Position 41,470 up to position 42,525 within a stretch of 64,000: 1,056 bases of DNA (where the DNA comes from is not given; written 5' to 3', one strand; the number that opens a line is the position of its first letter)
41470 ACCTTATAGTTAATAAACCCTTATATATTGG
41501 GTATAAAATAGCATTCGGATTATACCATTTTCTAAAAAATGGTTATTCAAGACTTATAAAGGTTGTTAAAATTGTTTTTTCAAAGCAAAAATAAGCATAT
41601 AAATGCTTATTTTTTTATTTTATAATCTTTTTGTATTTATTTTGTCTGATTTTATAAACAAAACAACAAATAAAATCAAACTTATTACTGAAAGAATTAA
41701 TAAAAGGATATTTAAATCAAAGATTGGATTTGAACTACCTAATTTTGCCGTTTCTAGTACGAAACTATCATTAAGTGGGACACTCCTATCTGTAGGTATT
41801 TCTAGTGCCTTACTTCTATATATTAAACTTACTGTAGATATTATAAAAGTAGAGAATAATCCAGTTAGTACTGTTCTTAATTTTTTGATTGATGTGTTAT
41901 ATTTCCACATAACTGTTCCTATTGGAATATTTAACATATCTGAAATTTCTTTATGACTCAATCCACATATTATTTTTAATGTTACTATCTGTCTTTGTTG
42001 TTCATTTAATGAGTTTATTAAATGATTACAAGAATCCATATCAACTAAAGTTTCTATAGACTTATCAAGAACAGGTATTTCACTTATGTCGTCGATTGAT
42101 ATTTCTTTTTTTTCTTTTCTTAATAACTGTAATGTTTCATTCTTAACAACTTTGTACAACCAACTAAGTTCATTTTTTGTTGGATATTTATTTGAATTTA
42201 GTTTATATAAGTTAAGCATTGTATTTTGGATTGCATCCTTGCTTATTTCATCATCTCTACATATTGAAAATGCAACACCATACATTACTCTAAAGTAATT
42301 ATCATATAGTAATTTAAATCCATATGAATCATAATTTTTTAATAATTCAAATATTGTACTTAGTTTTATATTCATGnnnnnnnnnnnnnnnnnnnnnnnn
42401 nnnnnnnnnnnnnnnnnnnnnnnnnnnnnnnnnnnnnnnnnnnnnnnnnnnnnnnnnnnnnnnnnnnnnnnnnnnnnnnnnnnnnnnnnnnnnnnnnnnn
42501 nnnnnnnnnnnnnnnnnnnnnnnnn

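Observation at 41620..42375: ECF sigma factor fused to two C-terminal transmembrane helices (single-polypeptide membrane-tethered sigma)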

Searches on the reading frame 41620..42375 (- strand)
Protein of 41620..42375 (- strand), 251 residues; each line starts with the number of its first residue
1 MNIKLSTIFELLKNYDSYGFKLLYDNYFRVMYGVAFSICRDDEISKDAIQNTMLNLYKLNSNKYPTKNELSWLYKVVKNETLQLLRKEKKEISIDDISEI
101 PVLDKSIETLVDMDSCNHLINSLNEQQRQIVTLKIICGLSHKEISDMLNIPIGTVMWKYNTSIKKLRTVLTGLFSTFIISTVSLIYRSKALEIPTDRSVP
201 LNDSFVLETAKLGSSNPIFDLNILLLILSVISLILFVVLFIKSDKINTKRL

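Call 3: search_protein_families(library=pfam, proteins=[window:41620-42375:-], max_evalue=0.1)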
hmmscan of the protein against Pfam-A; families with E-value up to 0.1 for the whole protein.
window:41620-42375:- (251 aa): 7 families
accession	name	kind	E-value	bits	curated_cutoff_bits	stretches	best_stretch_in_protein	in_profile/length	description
PF08281.18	Sigma70_r4_2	-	5e-11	42.5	25.7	1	119-155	7-43/54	Sigma-70, region 4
PF04545.22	Sigma70_r4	-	1.1e-08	34.8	24.1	1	120-167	2-49/50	Sigma-70, region 4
PF04542.20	Sigma70_r2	-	1.6e-07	31.4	24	1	23-90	1-70/71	Sigma-70 region 2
PF07638.17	Sigma70_ECF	-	0.0016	18.8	21.1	1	103-159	116-172/185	ECF sigma factor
PF13384.12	HTH_23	-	0.032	14.5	24.6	0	125-156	4-35/50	Homeodomain-like domain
PF21068.3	ATPgraspMvdD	-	0.055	14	27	0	47-98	19-68/121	MvdD pre-ATP grasp domain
PF06572.17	DUF1131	-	0.096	12.9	21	0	40-114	29-100/170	Protein of unknown function (DUF1131)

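Call 4: search_protein_families(library=ncbifam, proteins=[window:41620-42375:-], max_evalue=0.1)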
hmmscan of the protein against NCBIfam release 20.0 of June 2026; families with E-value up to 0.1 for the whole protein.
window:41620-42375:- (251 aa): 85 families (the best 25 are shown)
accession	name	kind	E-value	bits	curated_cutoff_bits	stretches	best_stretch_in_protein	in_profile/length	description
TIGR02985.1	Sig70_bacteroi1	subfamily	1.6e-21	77.2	126.4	1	20-169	3-161/162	RNA polymerase sigma-70 factor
TIGR02937.1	sigma70-ECF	superfamily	1.5e-18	66.9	42.9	1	23-169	6-164/165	sigma-70 family RNA polymerase sigma factor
NF007216.0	PRK09638.1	equivalog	2.9e-17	63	194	1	13-168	13-172/180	RNA polymerase sigma factor SigY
NF058625.1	sigma_PG0214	equivalog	5.5e-17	62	130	1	29-155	15-146/170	GFO_1088 family ECF-type sigma factor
NF009189.0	PRK12537.1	equivalog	7.4e-16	58.2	261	1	20-170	25-181/182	RNA polymerase sigma factor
NF009172.0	PRK12519.1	subfamily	1.1e-15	57.7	222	1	7-173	18-192/194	RNA polymerase sigma factor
NF007223.0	PRK09641.1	equivalog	2.8e-15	56.6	209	1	10-167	10-181/187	RNA polymerase sigma factor SigW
NF009170.0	PRK12517.1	subfamily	1.1e-14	54.3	197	1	21-167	26-173/188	RNA polymerase sigma factor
TIGR02983.1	SigE-fam_strep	subfamily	1.5e-14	54.2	141.55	1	20-170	8-158/162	SigE family RNA polymerase sigma factor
TIGR02954.1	Sig70_famx3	hypoth_equivalog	3.2e-14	53.1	188.5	1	14-171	12-168/170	RNA polymerase sigma-70 factor, TIGR02954 family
TIGR02950.1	SigM_subfam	subfamily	4e-14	52.7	147.95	1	23-156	5-144/159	RNA polymerase sigma factor, SigM family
NF007228.0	PRK09646.1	subfamily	4.6e-14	52.5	226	1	5-171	17-191/194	ECF RNA polymerase sigma factor SigK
TIGR02947.1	SigH_actino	hypoth_equivalog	5.6e-14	52.3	251.55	2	108-171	118-180/193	RNA polymerase sigma-70 factor, TIGR02947 family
NF007226.0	PRK09644.1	equivalog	6.1e-14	52.4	199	1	23-170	6-157/166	RNA polymerase sigma factor SigM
TIGR02952.1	Sig70_famx2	equivalog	1e-13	51.6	206.45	1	11-169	4-169/170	ECF subfamily RNA polymerase sigma factor, BldN family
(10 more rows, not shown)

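Call 5: find_homologous_proteins(query=window:41620-42375:-, max_evalue=0.001)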
Query window:41620-42375:- (251 aa): 122 proteins with E <= 0.001 among 1015 candidates; the best 120 are listed.
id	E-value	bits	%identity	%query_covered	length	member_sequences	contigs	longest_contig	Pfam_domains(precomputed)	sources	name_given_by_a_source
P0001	1.1e-153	527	100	100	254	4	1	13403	PF04545.23,PF04542.21,PF08281.19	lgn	-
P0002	9.5e-87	308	61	100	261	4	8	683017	PF04545.23,PF04542.21,PF08281.19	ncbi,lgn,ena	-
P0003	5.1e-84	300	68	74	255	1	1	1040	PF04545.23,PF04542.21,PF08281.19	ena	-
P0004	6.1e-84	299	59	98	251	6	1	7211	PF04542.21,PF08281.19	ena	-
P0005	7.9e-83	296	71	67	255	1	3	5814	PF04545.23,PF04542.21,PF08281.19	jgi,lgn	-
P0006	1.2e-82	295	59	100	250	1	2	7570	PF04542.21,PF08281.19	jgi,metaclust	metaclust:\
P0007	5.2e-82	293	56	100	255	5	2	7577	PF04545.23,PF04542.21,PF08281.19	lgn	-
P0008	2.0e-81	291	59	100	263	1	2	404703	PF04545.23,PF04542.21,PF08281.19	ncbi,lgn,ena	-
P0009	6.7e-80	286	58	100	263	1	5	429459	PF04545.23,PF04542.21,PF08281.19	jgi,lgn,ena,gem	-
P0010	1.0e-62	230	47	99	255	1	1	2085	PF04545.23,PF04542.21,PF08281.19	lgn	-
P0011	1.7e-62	229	48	99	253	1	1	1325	PF04545.23,PF04542.21,PF08281.19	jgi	jgi:RNA polymerase sigma-70 factor (ECF subfamily)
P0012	1.0e-61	227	48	99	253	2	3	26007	PF04542.21,PF08281.19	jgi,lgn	-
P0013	1.1e-59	220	46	99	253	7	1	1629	PF04545.23,PF04542.21,PF08281.19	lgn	-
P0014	1.5e-58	216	44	98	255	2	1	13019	PF04545.23,PF04542.21,PF08281.19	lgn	-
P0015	2.5e-58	215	54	74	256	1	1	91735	PF07638.18,PF04545.23,PF04542.21,PF08281.19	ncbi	-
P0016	1.1e-56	210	47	99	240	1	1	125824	PF04542.21,PF08281.19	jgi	-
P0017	3.6e-56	208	45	98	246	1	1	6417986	PF04545.23,PF04542.21,PF08281.19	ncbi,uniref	ncbi:RNA polymerase sigma factor [Wukongibacter sp. M2B1]|uniref:RNA polymerase sigma factor n=1 Tax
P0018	2.2e-51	193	42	98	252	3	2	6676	PF04545.23,PF04542.21,PF08281.19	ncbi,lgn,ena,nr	ncbi:MAG: sigma-70 family RNA polymerase sigma factor [Clostridiales bacterium]|nr:sigma-70 family R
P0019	2.0e-50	190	41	100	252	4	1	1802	PF04545.23,PF04542.21,PF08281.19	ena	-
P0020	2.8e-50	189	43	98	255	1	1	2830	PF07638.18,PF04545.23,PF04542.21,PF08281.19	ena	-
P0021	4.5e-50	188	40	99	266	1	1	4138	PF04545.23,PF04542.21,PF08281.19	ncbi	-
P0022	1.8e-49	187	41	100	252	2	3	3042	PF04545.23,PF04542.21,PF08281.19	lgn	-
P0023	2.1e-49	186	47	67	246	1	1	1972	PF04545.23,PF04542.21,PF08281.19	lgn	-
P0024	2.9e-49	186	41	100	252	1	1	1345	PF04545.23,PF04542.21,PF08281.19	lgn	-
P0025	4.7e-49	185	44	93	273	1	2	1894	PF04545.23,PF04542.21,PF08281.19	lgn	-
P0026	5.4e-49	185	38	98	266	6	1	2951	PF07638.18,PF04545.23,PF04542.21,PF08281.19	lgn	-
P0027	8.8e-49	184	40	100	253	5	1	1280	PF07638.18,PF04545.23,PF04542.21,PF08281.19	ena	-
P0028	1.4e-48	184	40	100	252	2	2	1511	PF04545.23,PF04542.21,PF08281.19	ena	-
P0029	2.2e-48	183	45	73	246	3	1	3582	PF04545.23,PF04542.21,PF08281.19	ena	-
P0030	2.6e-48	183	46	76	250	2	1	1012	PF07638.18,PF04545.23,PF04542.21,PF08281.19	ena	-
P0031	2.8e-48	183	42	100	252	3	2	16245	PF04545.23,PF04542.21,PF08281.19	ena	-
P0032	2.8e-48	183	42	96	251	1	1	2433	PF07638.18,PF04545.23,PF04542.21,PF08281.19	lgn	-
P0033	3.1e-48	182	50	73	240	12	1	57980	PF07638.18,PF04545.23,PF04542.21,PF08281.19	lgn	-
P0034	3.6e-48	182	48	73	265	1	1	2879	PF04545.23,PF08281.19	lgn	-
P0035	4.0e-48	182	41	97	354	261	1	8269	PF04545.23,PF04542.21,PF08281.19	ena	-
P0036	4.4e-48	182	41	96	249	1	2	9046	PF04545.23,PF04542.21,PF08281.19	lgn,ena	-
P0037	8.7e-48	181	41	97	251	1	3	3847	PF07638.18,PF04545.23,PF04542.21,PF08281.19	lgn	-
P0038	9.3e-48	181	40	97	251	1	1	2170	PF04545.23,PF04542.21,PF08281.19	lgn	-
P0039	9.8e-48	181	37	99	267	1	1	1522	PF04545.23,PF04542.21,PF08281.19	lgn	-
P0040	1.1e-47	181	43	98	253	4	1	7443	PF04545.23,PF04542.21,PF08281.19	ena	-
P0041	1.2e-47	180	42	99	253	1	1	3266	PF04545.23,PF08281.19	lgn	-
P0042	1.3e-47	180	41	98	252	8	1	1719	PF04545.23,PF04542.21,PF08281.19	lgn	-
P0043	1.5e-47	180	42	96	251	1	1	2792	PF04545.23,PF04542.21,PF08281.19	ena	-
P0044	1.7e-47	180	39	100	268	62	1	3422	PF07638.18,PF04545.23,PF04542.21,PF08281.19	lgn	-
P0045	2.9e-47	179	48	74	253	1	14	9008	PF04545.23,PF04542.21,PF08281.19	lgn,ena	-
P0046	3.9e-47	179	44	99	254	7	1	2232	PF04545.23,PF04542.21,PF08281.19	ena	-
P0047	7.8e-47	178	41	96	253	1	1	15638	PF04545.23,PF04542.21,PF08281.19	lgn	-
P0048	9.9e-47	178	41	96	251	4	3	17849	PF04545.23,PF04542.21,PF08281.19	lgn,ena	-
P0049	1.1e-46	177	42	100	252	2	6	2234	PF07638.18,PF04545.23,PF04542.21,PF08281.19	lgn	-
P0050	1.1e-46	177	41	96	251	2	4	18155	PF04545.23,PF04542.21,PF08281.19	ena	-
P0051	1.5e-46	177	41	99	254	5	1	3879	PF04545.23,PF04542.21,PF08281.19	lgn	-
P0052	1.8e-46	177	41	96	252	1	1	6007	PF07638.18,PF04545.23,PF04542.21,PF08281.19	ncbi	-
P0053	2.3e-46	176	40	100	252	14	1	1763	PF04545.23,PF04542.21,PF08281.19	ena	-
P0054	2.7e-46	176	40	100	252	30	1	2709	PF04545.23,PF04542.21,PF08281.19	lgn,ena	-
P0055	2.8e-46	176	41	96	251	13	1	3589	PF04545.23,PF04542.21,PF08281.19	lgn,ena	-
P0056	3.3e-46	176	42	96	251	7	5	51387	PF04545.23,PF04542.21,PF08281.19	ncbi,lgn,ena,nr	ncbi:MAG: sigma-70 family RNA polymerase sigma factor [Ruminococcaceae bacterium]|nr:sigma-70 family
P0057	3.5e-46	176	42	99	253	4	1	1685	PF04545.23,PF04542.21,PF08281.19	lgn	-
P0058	4.2e-46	175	40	97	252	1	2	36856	PF04545.23,PF04542.21,PF08281.19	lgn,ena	-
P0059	7.4e-46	175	45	74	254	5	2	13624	PF04545.23,PF08281.19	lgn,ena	-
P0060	8.0e-46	175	39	97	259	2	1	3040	PF04545.23,PF04542.21,PF08281.19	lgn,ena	-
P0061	8.1e-46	175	41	97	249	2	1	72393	PF04545.23,PF04542.21,PF08281.19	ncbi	-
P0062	9.6e-46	174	41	99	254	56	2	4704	PF04545.23,PF04542.21,PF08281.19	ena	-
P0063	1.2e-45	174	38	99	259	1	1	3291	PF07638.18,PF04545.23,PF04542.21,PF08281.19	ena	-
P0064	1.3e-45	174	42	98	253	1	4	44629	PF07638.18,PF04545.23,PF04542.21,PF08281.19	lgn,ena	-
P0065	1.5e-45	174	41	96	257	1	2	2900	PF07638.18,PF04545.23,PF04542.21,PF08281.19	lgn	-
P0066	1.5e-45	174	39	100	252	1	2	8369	PF04545.23,PF04542.21,PF08281.19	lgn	-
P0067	1.8e-45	173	41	96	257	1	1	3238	PF07638.18,PF04545.23,PF04542.21,PF08281.19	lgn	-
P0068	1.8e-45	173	42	97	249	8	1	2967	PF04545.23,PF04542.21,PF08281.19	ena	-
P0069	2.1e-45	173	42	99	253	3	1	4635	PF04545.23,PF04542.21,PF08281.19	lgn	-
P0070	2.4e-45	173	41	98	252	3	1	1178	PF04545.23,PF04542.21,PF08281.19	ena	-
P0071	2.6e-45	173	40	98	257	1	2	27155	PF07638.18,PF04545.23,PF04542.21,PF08281.19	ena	-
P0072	2.6e-45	173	40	99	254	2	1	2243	PF04545.23,PF04542.21,PF08281.19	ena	-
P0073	3.1e-45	173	38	98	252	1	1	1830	PF04545.23,PF04542.21,PF08281.19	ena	-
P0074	3.1e-45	173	38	96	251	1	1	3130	PF07638.18,PF04545.23,PF04542.21,PF08281.19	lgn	-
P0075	3.3e-45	173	43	73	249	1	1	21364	PF04545.23,PF04542.21,PF08281.19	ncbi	-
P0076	5.2e-45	172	40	96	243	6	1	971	PF04545.23,PF04542.21,PF08281.19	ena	-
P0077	5.4e-45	172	43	99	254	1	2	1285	PF04545.23,PF04542.21,PF08281.19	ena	-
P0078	6.1e-45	172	43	99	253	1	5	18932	PF04545.23,PF04542.21,PF08281.19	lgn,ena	-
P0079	6.3e-45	172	40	99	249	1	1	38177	PF04545.23,PF04542.21,PF08281.19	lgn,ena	-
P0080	6.4e-45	172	46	74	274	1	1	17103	PF04545.23,PF04542.21,PF08281.19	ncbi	-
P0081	1.6e-44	170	40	98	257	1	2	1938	PF07638.18,PF04545.23,PF04542.21,PF08281.19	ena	-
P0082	2.0e-44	170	40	99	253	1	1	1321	PF04545.23,PF04542.21,PF08281.19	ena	-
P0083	2.6e-44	170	41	99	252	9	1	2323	PF04545.23,PF04542.21,PF08281.19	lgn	-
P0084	2.7e-44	170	39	99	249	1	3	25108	PF04545.23,PF04542.21,PF08281.19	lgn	-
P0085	3.4e-44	169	41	97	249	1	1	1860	PF04545.23,PF04542.21,PF08281.19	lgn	-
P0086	4.4e-44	169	41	99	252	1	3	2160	PF04545.23,PF04542.21,PF08281.19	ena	-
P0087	5.2e-44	169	42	78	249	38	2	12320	PF04545.23,PF04542.21,PF08281.19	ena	-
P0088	5.4e-44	169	40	96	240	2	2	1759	PF04545.23,PF04542.21,PF08281.19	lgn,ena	-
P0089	6.5e-44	168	41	97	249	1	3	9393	PF04545.23,PF04542.21,PF08281.19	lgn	-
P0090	8.0e-44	168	47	69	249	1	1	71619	PF04545.23,PF04542.21,PF08281.19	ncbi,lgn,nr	ncbi:MAG: sigma-70 family RNA polymerase sigma factor [Lachnospiraceae bacterium]|nr:sigma-70 family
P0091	1.2e-43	167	41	97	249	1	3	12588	PF04545.23,PF04542.21,PF08281.19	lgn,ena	-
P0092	2.1e-43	167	46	74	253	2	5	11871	PF04545.23,PF08281.19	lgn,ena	-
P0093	2.5e-43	166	41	98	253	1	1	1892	PF04545.23,PF04542.21,PF08281.19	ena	-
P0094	2.5e-43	166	40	99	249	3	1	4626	PF04545.23,PF04542.21,PF08281.19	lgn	-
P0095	3.7e-43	166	40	99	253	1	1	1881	PF04545.23,PF04542.21,PF08281.19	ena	-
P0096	3.8e-43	166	37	98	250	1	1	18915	PF20112.5,PF04545.23,PF04542.21,PF08281.19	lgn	-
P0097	4.5e-43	166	39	99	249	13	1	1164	PF04545.23,PF04542.21,PF08281.19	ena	-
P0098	5.3e-43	165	40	99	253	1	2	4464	PF04545.23,PF04542.21,PF08281.19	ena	-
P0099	5.7e-43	165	39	99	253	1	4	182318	PF04545.23,PF04542.21,PF08281.19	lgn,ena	-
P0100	8.6e-43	165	40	99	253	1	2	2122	PF04545.23,PF04542.21,PF08281.19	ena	-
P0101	9.3e-43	165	41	96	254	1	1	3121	PF04545.23,PF04542.21,PF08281.19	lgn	-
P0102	1.3e-42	164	40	99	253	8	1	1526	PF04545.23,PF04542.21,PF08281.19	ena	-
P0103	1.5e-42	164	40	84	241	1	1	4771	PF07638.18,PF04545.23,PF04542.21,PF08281.19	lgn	-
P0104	3.2e-42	163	39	99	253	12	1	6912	PF04545.23,PF04542.21,PF08281.19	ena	-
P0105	5.5e-42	162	50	63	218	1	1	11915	PF04545.23,PF08281.19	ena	-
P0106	2.1e-41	160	39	98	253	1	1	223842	PF04545.23,PF04542.21,PF08281.19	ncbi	-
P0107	1.8e-39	154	42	87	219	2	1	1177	PF04545.23,PF08281.19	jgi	jgi:RNA polymerase sigma-70 factor (ECF subfamily)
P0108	3.8e-35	140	39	84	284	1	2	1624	PF04542.21,PF08281.19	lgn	-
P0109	3.8e-35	140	39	84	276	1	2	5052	PF04542.21,PF08281.19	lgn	-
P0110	9.3e-35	138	39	84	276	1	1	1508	PF04542.21,PF08281.19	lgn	-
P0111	1.3e-34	138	43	70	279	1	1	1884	PF04542.21,PF08281.19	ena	-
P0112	1.8e-34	137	42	70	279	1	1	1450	PF04542.21,PF08281.19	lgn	-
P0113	1.9e-34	137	42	70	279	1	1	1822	PF04542.21,PF08281.19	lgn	-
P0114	3.2e-34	137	42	82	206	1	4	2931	PF04545.23,PF08281.19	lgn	-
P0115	5.6e-24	103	36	71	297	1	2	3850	PF04545.23,PF04542.21,PF08281.19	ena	-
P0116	1.3e-10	59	32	55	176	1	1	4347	PF04545.23,PF04542.21,PF08281.19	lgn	-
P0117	2.5e-6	45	26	56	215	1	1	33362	PF04545.23,PF04542.21,PF08281.19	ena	-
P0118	2.5e-6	45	26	56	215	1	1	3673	PF04545.23,PF04542.21,PF08281.19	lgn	-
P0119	5.5e-6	44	25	56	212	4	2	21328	PF07638.18,PF04545.23,PF04542.21,PF08281.19,PF22029.3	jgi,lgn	jgi:RNA polymerase sigma-70 factor (ECF subfamily)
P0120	1.2e-5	43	27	64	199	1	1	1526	PF07638.18,PF04542.21,PF08281.19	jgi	jgi:RNA polymerase sigma factor (sigma-70 family)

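Call 8: find_related_loci(query=A1, collection=genome_contigs, flank=8000)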
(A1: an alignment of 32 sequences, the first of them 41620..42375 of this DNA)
Query A1 (251 aa) in genome_contigs; peptide patterns used: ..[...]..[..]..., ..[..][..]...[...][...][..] (x = any residue, [..] = any of these).
374 stretches matched a pattern; 316 encode a relative of the query (tblastn E <= 1e-3); the best 80 are kept; 80 distinct loci.
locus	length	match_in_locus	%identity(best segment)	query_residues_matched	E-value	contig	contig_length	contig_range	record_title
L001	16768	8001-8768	61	1-251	2e-95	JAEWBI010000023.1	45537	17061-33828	MAG: Bacillota bacterium isolate OH_PBB_246 k127_772746, whole genome shotgun sequence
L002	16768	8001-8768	61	1-251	6e-95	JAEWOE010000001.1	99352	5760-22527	MAG: Bacillota bacterium isolate OH_SBlB_51 k127_1480559, whole genome shotgun sequence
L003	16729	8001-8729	56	1-244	3e-84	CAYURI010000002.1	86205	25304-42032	MAG TPA_asm: uncultured Muribaculaceae bacterium isolate SRP294416_co1_58 genome assembly, contig: NODE_275_length_86205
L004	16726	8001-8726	46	3-250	5e-71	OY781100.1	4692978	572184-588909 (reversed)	MAG: Anaerovoracaceae bacterium isolate d0a44124-bd0d-43a8-b654-cc1806fddd19 genome assembly, chromosome: 1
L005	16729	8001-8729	46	3-251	1e-70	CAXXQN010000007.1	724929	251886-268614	MAG: Anaerovoracaceae bacterium isolate f78f2883-c260-4f33-9859-2a80832d1289 genome assembly, contig: contig_7, whole ge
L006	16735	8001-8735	48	3-250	5e-71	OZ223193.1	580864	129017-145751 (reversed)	MAG: uncultured Acetobacterium sp. isolate 6abcf8f7-2dc5-46ce-9e35-983ba889e1c3 genome assembly, chromosome: 3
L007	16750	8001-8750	47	1-250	1e-69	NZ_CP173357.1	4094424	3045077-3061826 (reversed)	Acetobacterium carbinolicum strain DSM 2925 chromosome, complete genome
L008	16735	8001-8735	48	3-250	3e-69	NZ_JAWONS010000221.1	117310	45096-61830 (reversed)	Clostridium boliviensis strain E-1 contig00014, whole genome shotgun sequence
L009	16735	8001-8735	47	3-250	1e-67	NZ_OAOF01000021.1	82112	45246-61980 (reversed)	Lacrimispora amygdalina isolate src4, whole genome shotgun sequence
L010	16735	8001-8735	46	3-250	7e-67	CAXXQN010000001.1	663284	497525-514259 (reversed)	MAG: Anaerovoracaceae bacterium isolate f78f2883-c260-4f33-9859-2a80832d1289 genome assembly, contig: contig_1, whole ge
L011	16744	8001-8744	46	2-250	2e-64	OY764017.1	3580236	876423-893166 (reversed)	MAG: Christensenellaceae bacterium isolate da863df8-3121-48c8-a9fd-195775925dd7 genome assembly, chromosome: 1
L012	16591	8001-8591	52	3-199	8e-64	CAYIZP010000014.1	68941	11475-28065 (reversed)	MAG TPA_asm: uncultured Lachnospiraceae bacterium isolate ERP123703_co1_196 genome assembly, contig: NODE_328_length_689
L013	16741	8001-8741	44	2-249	4e-64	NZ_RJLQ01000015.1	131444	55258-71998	Clostridium sp. E02 NODE_15_length_131444_cov_25.544, whole genome shotgun sequence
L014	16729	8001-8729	45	2-248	4e-63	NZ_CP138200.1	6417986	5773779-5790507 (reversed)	Wukongibacter sp. M2B1 chromosome, complete genome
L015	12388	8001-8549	54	3-187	2e-61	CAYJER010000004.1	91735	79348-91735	MAG TPA_asm: uncultured Eubacteriales bacterium isolate ERP123703_co2_141 genome assembly, contig: NODE_68_length_91735_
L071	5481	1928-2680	34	5-242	6e-42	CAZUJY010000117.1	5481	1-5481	MAG TPA_asm: uncultured Ruminococcus sp. isolate SRP315200_co1_543 genome assembly, contig: NODE_37144_length_5481_cov_1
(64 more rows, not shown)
